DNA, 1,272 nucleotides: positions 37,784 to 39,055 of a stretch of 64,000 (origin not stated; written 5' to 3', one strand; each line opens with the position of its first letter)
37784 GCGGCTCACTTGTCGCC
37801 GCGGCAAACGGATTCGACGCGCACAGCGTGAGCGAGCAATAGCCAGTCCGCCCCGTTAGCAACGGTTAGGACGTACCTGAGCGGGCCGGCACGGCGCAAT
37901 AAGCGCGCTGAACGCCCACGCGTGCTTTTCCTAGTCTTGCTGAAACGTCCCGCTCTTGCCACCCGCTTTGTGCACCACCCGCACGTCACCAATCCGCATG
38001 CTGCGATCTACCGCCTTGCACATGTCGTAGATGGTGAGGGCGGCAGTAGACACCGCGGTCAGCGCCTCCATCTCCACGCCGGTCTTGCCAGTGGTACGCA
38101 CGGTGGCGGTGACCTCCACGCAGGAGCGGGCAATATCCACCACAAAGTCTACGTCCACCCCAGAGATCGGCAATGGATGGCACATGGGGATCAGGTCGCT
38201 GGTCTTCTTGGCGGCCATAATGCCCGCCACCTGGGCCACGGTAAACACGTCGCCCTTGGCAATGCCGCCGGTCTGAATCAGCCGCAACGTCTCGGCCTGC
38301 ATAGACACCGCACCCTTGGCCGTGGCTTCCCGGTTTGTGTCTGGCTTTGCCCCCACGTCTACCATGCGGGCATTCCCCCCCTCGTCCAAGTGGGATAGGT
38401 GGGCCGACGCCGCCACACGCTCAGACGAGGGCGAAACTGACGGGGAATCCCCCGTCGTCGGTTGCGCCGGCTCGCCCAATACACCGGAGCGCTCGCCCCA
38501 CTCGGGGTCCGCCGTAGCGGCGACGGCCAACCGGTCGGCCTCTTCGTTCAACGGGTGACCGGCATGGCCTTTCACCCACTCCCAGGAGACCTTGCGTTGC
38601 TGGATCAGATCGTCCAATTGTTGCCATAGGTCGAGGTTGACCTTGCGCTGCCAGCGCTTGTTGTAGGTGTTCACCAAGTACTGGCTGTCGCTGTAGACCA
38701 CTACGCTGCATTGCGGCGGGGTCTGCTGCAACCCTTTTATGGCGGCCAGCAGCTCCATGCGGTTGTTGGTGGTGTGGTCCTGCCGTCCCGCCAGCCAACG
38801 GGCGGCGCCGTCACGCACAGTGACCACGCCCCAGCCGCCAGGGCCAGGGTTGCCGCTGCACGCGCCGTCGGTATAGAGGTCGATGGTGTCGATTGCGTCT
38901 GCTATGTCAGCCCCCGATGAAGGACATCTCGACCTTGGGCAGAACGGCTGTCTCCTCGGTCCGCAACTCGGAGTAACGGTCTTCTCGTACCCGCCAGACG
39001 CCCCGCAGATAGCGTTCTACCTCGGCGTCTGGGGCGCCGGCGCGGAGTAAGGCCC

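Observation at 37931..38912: RNase HI-MoaC fusion whose catalytic N-terminus has no canonical start codon and abuts the moaA stop (non-canonical initiation or +1 recoding?)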

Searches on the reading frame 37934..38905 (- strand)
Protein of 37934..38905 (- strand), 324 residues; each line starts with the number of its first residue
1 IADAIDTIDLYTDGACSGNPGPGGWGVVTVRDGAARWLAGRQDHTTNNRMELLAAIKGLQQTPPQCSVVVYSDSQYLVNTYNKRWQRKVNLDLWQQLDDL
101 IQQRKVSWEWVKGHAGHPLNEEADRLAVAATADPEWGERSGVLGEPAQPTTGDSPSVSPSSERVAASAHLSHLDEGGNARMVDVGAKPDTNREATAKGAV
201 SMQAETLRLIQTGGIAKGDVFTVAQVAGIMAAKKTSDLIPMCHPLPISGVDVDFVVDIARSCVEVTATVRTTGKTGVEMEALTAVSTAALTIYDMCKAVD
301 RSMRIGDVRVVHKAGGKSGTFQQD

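Call 8: search_protein_families(library=pfam, proteins=[window:37934-38905:-])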
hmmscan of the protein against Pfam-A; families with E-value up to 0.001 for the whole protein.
window:37934-38905:- (324 aa): 3 families
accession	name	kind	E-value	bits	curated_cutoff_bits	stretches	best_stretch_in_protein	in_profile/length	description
PF01967.27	MoaC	-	2.5e-59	199.6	27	1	181-316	1-136/136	MoaC family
PF00075.30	RNase_H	-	5.5e-36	124.3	25.8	1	9-130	5-139/141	RNase H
PF13456.12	RVT_3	-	9e-07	29.3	21.6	1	12-112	2-109/123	Reverse transcriptase-like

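Call 9: search_protein_families(library=ncbifam, proteins=[window:37934-38905:-])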
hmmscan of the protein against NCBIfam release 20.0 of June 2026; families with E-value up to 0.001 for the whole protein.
window:37934-38905:- (324 aa): 13 families
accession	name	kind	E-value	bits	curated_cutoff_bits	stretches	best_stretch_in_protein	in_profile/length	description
NF006870.0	PRK09364.1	subfamily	1.6e-70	236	162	1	167-323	3-159/161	cyclic pyranopterin monophosphate synthase MoaC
TIGR00581.1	moaC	equivalog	1.8e-64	216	141.5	1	170-318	1-148/148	cyclic pyranopterin monophosphate synthase MoaC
NF011069.0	PRK14499.1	equivalog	6.6e-60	202.8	457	1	170-323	3-156/308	cyclic pyranopterin monophosphate synthase MoaC/MOSC-domain-containing protein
NF002947.1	PRK03604.1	equivalog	3.4e-58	197.3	285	1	181-322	1-140/301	bifunctional molybdenum cofactor biosynthesis protein MoaC/MoaB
NF008999.0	PRK12343.1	equivalog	8.5e-49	165.2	171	1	169-310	3-148/156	cyclic pyranopterin monophosphate synthase MoaC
NF001236.0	PRK00203.1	equivalog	7.4e-42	142.5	160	1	6-133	3-143/151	ribonuclease HI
NF011070.0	PRK14500.1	equivalog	7.1e-39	134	606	1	166-320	4-162/358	putative bifunctional molybdopterin-guanine dinucleotide biosynthesis protein MoaC/MobA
NF005116.0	PRK06548.1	equivalog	1.4e-15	57.6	280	1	11-132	9-141/161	ribonuclease H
NF006433.0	PRK08719.1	subfamily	7.9e-12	45.2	170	1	42-131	45-145/147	ribonuclease H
NF005567.0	PRK07238.1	equivalog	9e-11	41.7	326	1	11-153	7-153/378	bifunctional RNase H/acid phosphatase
NF041306.1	RnaseHI_Halo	equivalog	1.2e-09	38.3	300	1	9-130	71-194/197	ribonuclease HI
NF046109.1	RNaseH_Halikb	equivalog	9.4e-06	25.7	320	1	6-102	79-175/211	ribonuclease H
NF041175.1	RNAseHI_Thmprot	equivalog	0.00019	21.2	140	1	10-130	4-132/143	ribonuclease HI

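Call 10: find_homologous_proteins(query=window:37934-38905:-, max_evalue=1e-10)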
Query window:37934-38905:- (324 aa): 7996 proteins with E <= 1e-10 among 8000 candidates; the best 120 are listed.
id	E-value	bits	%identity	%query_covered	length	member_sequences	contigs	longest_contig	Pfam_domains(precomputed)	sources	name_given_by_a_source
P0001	2.2e-205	699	96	100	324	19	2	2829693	PF13456.13,PF00075.31,PF01967.28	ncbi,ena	-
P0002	2.6e-136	472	67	98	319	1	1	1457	PF00075.31,PF01967.28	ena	-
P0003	3.9e-133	462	65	100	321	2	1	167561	PF13456.13,PF00075.31,PF01967.28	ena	-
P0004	2.8e-130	452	67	97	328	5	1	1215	PF13456.13,PF00075.31,PF01967.28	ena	-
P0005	7.3e-130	451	66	97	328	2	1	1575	PF13456.13,PF00075.31,PF01967.28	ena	-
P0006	1.9e-129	450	66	97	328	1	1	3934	PF13456.13,PF00075.31,PF01967.28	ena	-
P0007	2.1e-128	446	66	98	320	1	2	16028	PF00075.31,PF01967.28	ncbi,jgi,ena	-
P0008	5.6e-126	438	65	98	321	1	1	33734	PF00075.31,PF01967.28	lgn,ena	-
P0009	2.7e-125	436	65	97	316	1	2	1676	PF13456.13,PF00075.31,PF01967.28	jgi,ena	-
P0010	3.4e-125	436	60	98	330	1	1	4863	PF13456.13,PF00075.31,PF01967.28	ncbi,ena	-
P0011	9.8e-124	431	59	98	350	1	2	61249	PF00075.31,PF01967.28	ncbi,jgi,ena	-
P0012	1.2e-122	427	65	98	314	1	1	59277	PF13456.13,PF00075.31,PF01967.28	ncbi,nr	ncbi:MAG: cyclic pyranopterin monophosphate synthase MoaC [Chloroflexi bacterium]|nr:cyclic pyranopt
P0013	2.3e-121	423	64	97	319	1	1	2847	PF00075.31,PF01967.28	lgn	-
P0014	4.9e-121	422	61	98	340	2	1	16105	PF00075.31,PF01967.28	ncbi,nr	ncbi:MAG: cyclic pyranopterin monophosphate synthase MoaC [Dehalococcoidia bacterium]|nr:cyclic pyra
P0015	1.5e-119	417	68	89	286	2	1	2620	PF00075.31,PF01967.28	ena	-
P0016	7.9e-116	405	56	98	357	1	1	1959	PF00075.31,PF01967.28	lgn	-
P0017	3.4e-114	400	60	96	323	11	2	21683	PF00075.31,PF01967.28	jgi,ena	jgi:cyclic pyranopterin phosphate synthase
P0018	1.0e-112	395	43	92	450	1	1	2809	PF13456.13,PF00075.31,PF01967.28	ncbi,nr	ncbi:MAG: cyclic pyranopterin monophosphate synthase MoaC [Chloroflexi bacterium]|nr:cyclic pyranopt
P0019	4.0e-112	393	57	100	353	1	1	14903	PF13456.13,PF00075.31,PF01967.28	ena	-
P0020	7.1e-111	389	58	97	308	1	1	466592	PF00075.31,PF01967.28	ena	-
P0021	9.8e-111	388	63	91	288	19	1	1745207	PF00075.31,PF01967.28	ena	-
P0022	2.2e-110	387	59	96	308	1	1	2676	PF00075.31,PF01967.28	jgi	jgi:cyclic pyranopterin phosphate synthase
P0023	2.8e-110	387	63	89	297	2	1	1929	PF00075.31,PF01967.28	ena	-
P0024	6.5e-110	385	60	97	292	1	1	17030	PF00075.31,PF01967.28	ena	-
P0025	1.9e-109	384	57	98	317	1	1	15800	PF00075.31,PF01967.28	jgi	jgi:cyclic pyranopterin phosphate synthase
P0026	2.4e-109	384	59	98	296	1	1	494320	PF00075.31,PF01967.28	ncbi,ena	-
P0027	5.3e-109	382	58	98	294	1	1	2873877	PF00075.31,PF01967.28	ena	-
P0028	5.3e-109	382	58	97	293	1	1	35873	PF00075.31,PF01967.28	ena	-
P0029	8.5e-109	382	59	97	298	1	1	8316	PF00075.31,PF01967.28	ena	-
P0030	1.3e-108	381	57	96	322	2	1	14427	PF00075.31,PF01967.28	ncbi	-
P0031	1.4e-108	381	57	97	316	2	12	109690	PF00075.31,PF01967.28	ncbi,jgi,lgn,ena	jgi:cyclic pyranopterin phosphate synthase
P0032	2.4e-108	380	67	85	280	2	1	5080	PF00075.31,PF01967.28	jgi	-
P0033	2.5e-108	380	58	97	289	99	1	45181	PF13456.13,PF00075.31,PF01967.28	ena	-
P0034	5.5e-108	379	58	97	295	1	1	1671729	PF00075.31,PF01967.28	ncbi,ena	-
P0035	3.0e-107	377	58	97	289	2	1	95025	PF00075.31,PF01967.28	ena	-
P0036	3.2e-107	377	57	98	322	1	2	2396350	PF00075.31,PF01967.28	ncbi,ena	-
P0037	3.3e-107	377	57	97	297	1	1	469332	PF00075.31,PF01967.28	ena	-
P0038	3.8e-107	376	57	97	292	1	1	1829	PF00075.31,PF01967.28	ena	-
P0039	4.7e-107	376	58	98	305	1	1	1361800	PF00075.31,PF01967.28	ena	-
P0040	4.9e-107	376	56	98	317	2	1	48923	PF00075.31,PF01967.28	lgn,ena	-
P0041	8.6e-107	375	56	96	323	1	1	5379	PF00075.31,PF01967.28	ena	-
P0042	9.3e-107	375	58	97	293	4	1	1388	PF00075.31,PF01967.28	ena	-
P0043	1.5e-106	374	57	97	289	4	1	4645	PF00075.31,PF01967.28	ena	-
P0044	2.0e-106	374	57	97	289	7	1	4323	PF00075.31,PF01967.28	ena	-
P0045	3.1e-106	373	57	97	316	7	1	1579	PF00075.31,PF01967.28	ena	-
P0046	3.9e-106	373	56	97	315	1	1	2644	PF00075.31,PF01967.28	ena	-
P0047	4.0e-106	373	56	98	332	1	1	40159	PF13456.13,PF00075.31,PF01967.28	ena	-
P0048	4.5e-106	373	56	96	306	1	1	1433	PF00075.31,PF01967.28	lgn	-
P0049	4.5e-106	373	55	97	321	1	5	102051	PF00075.31,PF01967.28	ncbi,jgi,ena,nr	ncbi:MAG: cyclic pyranopterin monophosphate synthase MoaC [SAR202 cluster bacterium]|nr:cyclic pyran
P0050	5.2e-106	373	56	96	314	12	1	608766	PF00075.31,PF01967.28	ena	-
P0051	6.0e-106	372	55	98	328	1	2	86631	PF13456.13,PF00075.31,PF01967.28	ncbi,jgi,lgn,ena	-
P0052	1.0e-105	372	56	96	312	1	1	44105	PF00075.31,PF01967.28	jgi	jgi:cyclic pyranopterin phosphate synthase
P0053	1.5e-105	371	55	96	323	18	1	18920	PF00075.31,PF01967.28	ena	-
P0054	1.6e-105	371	55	97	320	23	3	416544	PF00075.31,PF01967.28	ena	-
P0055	1.8e-105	371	55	96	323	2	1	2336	PF00075.31,PF01967.28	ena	-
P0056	2.5e-105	370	55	96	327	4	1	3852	PF00075.31,PF01967.28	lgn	-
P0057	3.0e-105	370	55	96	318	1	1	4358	PF00075.31,PF01967.28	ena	-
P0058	3.7e-105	370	56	97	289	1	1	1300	PF00075.31,PF01967.28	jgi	jgi:cyclic pyranopterin phosphate synthase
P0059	3.8e-105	370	55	98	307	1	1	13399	PF13456.13,PF00075.31,PF01967.28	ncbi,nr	ncbi:MAG: cyclic pyranopterin monophosphate synthase MoaC [Chloroflexi bacterium]|nr:cyclic pyranopt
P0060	4.1e-105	370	47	85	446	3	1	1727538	PF13456.13,PF00075.31,PF01967.28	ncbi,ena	-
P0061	4.4e-105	370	57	97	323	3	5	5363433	PF00075.31,PF01967.28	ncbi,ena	-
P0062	4.5e-105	370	58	96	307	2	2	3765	PF00075.31,PF01967.28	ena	-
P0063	5.8e-105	369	56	97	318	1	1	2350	PF00075.31,PF01967.28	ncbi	-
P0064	6.4e-105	369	56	98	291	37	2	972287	PF13456.13,PF00075.31,PF01967.28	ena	-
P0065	6.4e-105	369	57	96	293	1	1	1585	PF13456.13,PF00075.31,PF01967.28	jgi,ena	-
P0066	6.5e-105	369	55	97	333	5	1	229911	PF00075.31,PF01967.28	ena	-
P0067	9.4e-105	368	58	96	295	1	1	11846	PF13456.13,PF00075.31,PF01967.28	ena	-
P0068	1.2e-104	368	65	85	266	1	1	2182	PF00075.31,PF01967.28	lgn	-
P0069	1.3e-104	368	55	96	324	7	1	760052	PF00075.31,PF01967.28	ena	-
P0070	1.3e-104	368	57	97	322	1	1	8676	PF00075.31,PF01967.28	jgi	jgi:cyclic pyranopterin phosphate synthase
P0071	1.7e-104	368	54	98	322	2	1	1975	PF00075.31,PF01967.28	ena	-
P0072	2.3e-104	367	57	97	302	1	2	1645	PF00075.31,PF01967.28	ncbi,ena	-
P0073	2.5e-104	367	56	97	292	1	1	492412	PF00075.31,PF01967.28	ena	-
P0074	2.6e-104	367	56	98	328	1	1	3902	PF13456.13,PF00075.31,PF01967.28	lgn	-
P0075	3.0e-104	367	57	97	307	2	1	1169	PF00075.31,PF01967.28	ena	-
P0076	3.0e-104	367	56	97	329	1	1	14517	PF00075.31,PF01967.28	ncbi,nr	ncbi:MAG: cyclic pyranopterin monophosphate synthase MoaC [Chloroflexi bacterium]|nr:cyclic pyranopt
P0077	3.2e-104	367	56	96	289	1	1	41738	PF00075.31,PF01967.28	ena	-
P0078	3.3e-104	367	56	97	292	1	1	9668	PF13456.13,PF00075.31,PF01967.28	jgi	jgi:cyclic pyranopterin phosphate synthase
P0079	3.8e-104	366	57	97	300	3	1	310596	PF00075.31,PF01967.28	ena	-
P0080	4.6e-104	366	56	98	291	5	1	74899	PF13456.13,PF00075.31,PF01967.28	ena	-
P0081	4.9e-104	366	54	97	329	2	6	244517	PF00075.31,PF01967.28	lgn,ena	-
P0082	5.2e-104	366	56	96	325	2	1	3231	PF00075.31,PF01967.28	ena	-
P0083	5.6e-104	366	56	97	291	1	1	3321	PF00075.31,PF01967.28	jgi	-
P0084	6.0e-104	366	55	96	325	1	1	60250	PF00075.31,PF01967.28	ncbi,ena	-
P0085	6.4e-104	366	56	98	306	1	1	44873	PF00075.31,PF01967.28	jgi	jgi:cyclic pyranopterin phosphate synthase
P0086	6.5e-104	366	57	97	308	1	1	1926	PF13456.13,PF00075.31,PF01967.28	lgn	-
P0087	6.9e-104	366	53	98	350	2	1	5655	PF13456.13,PF00075.31,PF01967.28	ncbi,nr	ncbi:MAG: cyclic pyranopterin monophosphate synthase MoaC [SAR202 cluster bacterium]|nr:cyclic pyran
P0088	8.9e-104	365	55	96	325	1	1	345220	PF00075.31,PF01967.28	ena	-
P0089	1.0e-103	365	56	98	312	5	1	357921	PF13456.13,PF00075.31,PF01967.28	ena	-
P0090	1.1e-103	365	57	97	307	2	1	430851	PF00075.31,PF01967.28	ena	-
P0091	1.2e-103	365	58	97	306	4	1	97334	PF13456.13,PF00075.31,PF01967.28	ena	-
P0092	1.3e-103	365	55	96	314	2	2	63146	PF13456.13,PF00075.31,PF01967.28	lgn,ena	-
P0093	1.4e-103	365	55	97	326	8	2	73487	PF00075.31,PF01967.28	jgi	jgi:cyclic pyranopterin monophosphate synthase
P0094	1.5e-103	365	55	96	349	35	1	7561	PF00075.31,PF01967.28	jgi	-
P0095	1.6e-103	364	54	96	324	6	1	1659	PF00075.31,PF01967.28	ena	-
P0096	1.6e-103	364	56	96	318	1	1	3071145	PF00075.31,PF01967.28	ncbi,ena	-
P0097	2.2e-103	364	56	97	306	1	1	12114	PF00075.31,PF01967.28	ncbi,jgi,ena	ncbi:MAG: cyclic pyranopterin monophosphate synthase MoaC [Dehalococcoidia bacterium]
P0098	2.3e-103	364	50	96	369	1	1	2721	PF13456.13,PF00075.31,PF01967.28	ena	-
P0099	2.4e-103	364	54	96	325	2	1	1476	PF00075.31,PF01967.28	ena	-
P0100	2.4e-103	364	54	99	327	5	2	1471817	PF00075.31,PF01967.28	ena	-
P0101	3.2e-103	363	56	97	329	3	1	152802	PF00075.31,PF01967.28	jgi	-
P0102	3.3e-103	363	57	97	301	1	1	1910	PF00075.31,PF01967.28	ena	-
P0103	3.6e-103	363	55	96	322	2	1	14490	PF00075.31,PF01967.28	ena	-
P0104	3.9e-103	363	56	96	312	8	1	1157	PF00075.31,PF01967.28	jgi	jgi:cyclic pyranopterin phosphate synthase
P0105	3.9e-103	363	55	97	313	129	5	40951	PF00075.31,PF01967.28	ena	-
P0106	4.3e-103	363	56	97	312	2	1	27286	PF00075.31,PF01967.28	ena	-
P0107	4.8e-103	363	57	97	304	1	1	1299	PF13456.13,PF00075.31,PF01967.28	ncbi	-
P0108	5.4e-103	363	57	98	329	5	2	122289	PF00075.31,PF01967.28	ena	-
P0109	5.5e-103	363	54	98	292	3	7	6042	PF13456.13,PF00075.31,PF01967.28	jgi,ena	-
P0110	6.0e-103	363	56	96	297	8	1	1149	PF00075.31,PF01967.28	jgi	jgi:cyclic pyranopterin phosphate synthase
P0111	6.6e-103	362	55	98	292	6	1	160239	PF13456.13,PF00075.31,PF01967.28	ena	-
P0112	6.7e-103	362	53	99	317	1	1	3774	PF00075.31,PF01967.28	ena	-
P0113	7.0e-103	362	54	98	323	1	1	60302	PF00075.31,PF01967.28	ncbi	-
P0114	7.1e-103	362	54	99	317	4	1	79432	PF00075.31,PF01967.28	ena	-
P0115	8.5e-103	362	55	96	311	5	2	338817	PF00075.31,PF01967.28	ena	-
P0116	8.7e-103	362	55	98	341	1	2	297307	PF13456.13,PF00075.31,PF01967.28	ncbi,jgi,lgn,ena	-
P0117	9.2e-103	362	55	97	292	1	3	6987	PF00075.31,PF01967.28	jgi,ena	jgi:cyclic pyranopterin phosphate synthase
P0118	9.4e-103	362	56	97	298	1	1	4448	PF00075.31,PF01967.28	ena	-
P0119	1.0e-102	362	54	98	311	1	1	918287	PF13456.13,PF00075.31,PF01967.28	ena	-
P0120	1.0e-102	362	56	97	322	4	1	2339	PF00075.31,PF01967.28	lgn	-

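Call 12: find_encoding_contigs(protein=P0001, flank=3000, max_places=6)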
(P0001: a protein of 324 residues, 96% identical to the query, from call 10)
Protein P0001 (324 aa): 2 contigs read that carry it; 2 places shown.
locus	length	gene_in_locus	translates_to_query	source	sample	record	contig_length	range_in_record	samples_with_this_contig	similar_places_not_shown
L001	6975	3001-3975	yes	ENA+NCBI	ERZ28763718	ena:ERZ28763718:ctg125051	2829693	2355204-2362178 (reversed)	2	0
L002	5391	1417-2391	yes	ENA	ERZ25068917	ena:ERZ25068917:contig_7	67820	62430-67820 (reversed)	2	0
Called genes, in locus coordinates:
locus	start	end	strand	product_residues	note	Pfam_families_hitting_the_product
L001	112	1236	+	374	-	PF01950:FBPase_3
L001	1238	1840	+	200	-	PF01725:Ham1p_like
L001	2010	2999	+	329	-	PF04055:Radical_SAM, PF06463:Mob_synth_C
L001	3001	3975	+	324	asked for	PF00075:RNase_H, PF13456:RVT_3 (weak), PF01967:MoaC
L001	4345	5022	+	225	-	PF13277:YmdB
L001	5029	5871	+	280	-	PF02811:PHP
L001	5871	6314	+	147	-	PF22817:ApeP-like (weak), PF07977:FabA, PF22818:ApeI-like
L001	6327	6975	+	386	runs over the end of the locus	PF01075:Glyco_transf_9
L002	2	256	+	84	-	?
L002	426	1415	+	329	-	PF04055:Radical_SAM, PF06463:Mob_synth_C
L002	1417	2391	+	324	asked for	PF00075:RNase_H, PF13456:RVT_3 (weak), PF01967:MoaC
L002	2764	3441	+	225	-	PF13277:YmdB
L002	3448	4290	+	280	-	PF02811:PHP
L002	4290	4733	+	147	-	PF22817:ApeP-like (weak), PF07977:FabA, PF22818:ApeI-like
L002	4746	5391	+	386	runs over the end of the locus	PF01075:Glyco_transf_9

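Call 13: find_encoding_contigs(protein=P0021, flank=3000, max_places=4)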
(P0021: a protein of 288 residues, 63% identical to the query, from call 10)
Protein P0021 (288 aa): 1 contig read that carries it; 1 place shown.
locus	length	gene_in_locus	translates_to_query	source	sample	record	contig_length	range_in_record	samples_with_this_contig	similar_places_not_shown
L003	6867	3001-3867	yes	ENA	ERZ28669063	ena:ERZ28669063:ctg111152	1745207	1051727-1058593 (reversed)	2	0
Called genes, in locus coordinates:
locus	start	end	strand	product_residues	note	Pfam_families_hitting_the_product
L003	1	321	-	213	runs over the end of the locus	-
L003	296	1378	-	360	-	PF17792:ThiD2, PF02581:TMP-TENI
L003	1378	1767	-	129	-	PF09723:Zn_ribbon_8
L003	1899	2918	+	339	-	PF04055:Radical_SAM, PF06463:Mob_synth_C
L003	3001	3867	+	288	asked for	PF00075:RNase_H, PF01967:MoaC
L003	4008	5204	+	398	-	PF01042:Ribonuc_L-PSP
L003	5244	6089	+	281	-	PF03328:HpcH_HpaI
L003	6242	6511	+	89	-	PF01022:HTH_5, PF12802:MarR_2 (weak), PF12840:HTH_20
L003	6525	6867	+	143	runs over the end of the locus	PF10604:Polyketide_cyc2 (weak), PF08327:AHSA1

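Call 17: list_cluster_members(proteins=[P0001, window:37934-38827:-, window:37934-38905:-])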
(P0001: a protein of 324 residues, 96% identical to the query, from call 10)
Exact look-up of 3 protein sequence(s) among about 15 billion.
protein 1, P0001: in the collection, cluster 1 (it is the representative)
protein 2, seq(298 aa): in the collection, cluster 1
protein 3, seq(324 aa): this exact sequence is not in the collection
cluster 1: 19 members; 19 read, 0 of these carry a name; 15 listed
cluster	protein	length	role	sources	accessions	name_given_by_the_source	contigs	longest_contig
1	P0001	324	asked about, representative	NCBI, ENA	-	-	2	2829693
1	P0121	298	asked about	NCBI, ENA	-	-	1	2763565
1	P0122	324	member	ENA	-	-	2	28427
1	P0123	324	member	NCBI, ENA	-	-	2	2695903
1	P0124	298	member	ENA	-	-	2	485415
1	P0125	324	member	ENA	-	-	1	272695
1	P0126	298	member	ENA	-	-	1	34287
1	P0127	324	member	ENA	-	-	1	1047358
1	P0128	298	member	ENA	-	-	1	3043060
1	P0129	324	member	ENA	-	-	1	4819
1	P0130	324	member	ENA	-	-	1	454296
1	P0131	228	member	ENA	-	-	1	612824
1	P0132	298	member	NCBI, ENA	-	-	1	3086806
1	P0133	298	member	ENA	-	-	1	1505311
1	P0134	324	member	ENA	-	-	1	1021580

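Call 20: find_encoding_contigs(protein=P0124, flank=1500, max_places=4)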
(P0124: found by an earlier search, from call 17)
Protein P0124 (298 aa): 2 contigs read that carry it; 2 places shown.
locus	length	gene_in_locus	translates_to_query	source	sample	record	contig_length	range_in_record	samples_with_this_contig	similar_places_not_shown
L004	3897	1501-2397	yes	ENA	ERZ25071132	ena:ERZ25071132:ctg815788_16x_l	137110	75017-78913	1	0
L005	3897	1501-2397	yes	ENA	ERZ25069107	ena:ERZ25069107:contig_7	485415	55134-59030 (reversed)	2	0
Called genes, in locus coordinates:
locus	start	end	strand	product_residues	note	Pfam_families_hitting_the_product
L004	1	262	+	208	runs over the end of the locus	PF01725:Ham1p_like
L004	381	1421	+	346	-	PF04055:Radical_SAM, PF06463:Mob_synth_C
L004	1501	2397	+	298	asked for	PF00075:RNase_H, PF01967:MoaC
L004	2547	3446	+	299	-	PF00149:Metallophos, PF13277:YmdB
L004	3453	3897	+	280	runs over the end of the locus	PF02811:PHP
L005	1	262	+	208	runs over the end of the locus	PF01725:Ham1p_like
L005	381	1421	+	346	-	PF04055:Radical_SAM, PF06463:Mob_synth_C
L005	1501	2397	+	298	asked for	PF00075:RNase_H, PF01967:MoaC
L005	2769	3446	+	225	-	PF00149:Metallophos (weak), PF13277:YmdB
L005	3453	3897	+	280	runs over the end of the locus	PF02811:PHP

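Call 21: find_encoding_contigs(protein=P0128, flank=1500, max_places=4)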
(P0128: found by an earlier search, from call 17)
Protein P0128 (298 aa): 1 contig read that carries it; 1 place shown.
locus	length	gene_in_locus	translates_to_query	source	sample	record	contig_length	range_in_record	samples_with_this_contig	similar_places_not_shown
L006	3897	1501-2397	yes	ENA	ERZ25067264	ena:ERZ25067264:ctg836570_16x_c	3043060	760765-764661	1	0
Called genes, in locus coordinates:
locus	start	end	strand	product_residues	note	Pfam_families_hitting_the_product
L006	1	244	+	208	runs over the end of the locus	PF01725:Ham1p_like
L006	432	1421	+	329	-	PF04055:Radical_SAM, PF06463:Mob_synth_C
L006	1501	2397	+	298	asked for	PF00075:RNase_H, PF01967:MoaC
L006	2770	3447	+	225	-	PF13277:YmdB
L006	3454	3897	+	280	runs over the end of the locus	PF02811:PHP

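Call 22: find_encoding_contigs(protein=P0132, flank=1500, max_places=4)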
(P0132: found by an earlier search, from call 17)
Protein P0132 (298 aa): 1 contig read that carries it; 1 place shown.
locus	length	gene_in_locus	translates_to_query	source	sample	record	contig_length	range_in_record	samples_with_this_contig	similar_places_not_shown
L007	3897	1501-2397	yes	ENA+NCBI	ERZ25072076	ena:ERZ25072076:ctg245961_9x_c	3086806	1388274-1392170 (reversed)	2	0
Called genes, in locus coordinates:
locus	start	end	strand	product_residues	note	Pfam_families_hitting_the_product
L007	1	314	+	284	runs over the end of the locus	-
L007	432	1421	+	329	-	PF04055:Radical_SAM, PF06463:Mob_synth_C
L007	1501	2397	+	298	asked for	PF00075:RNase_H, PF01967:MoaC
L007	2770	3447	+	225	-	PF13277:YmdB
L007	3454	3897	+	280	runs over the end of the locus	PF02811:PHP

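Call 23: find_encoding_contigs(protein=P0133, flank=1500, max_places=4)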
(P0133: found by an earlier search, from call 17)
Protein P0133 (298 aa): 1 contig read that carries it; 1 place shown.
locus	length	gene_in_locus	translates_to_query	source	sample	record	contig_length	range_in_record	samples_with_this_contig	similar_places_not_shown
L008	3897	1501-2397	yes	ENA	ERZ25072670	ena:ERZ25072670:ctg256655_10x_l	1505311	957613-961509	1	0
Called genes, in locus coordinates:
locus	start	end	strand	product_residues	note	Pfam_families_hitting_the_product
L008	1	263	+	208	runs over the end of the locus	PF01725:Ham1p_like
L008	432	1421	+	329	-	PF04055:Radical_SAM, PF06463:Mob_synth_C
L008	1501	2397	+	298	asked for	PF00075:RNase_H, PF01967:MoaC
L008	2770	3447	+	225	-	PF13277:YmdB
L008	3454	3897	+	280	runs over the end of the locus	PF02811:PHP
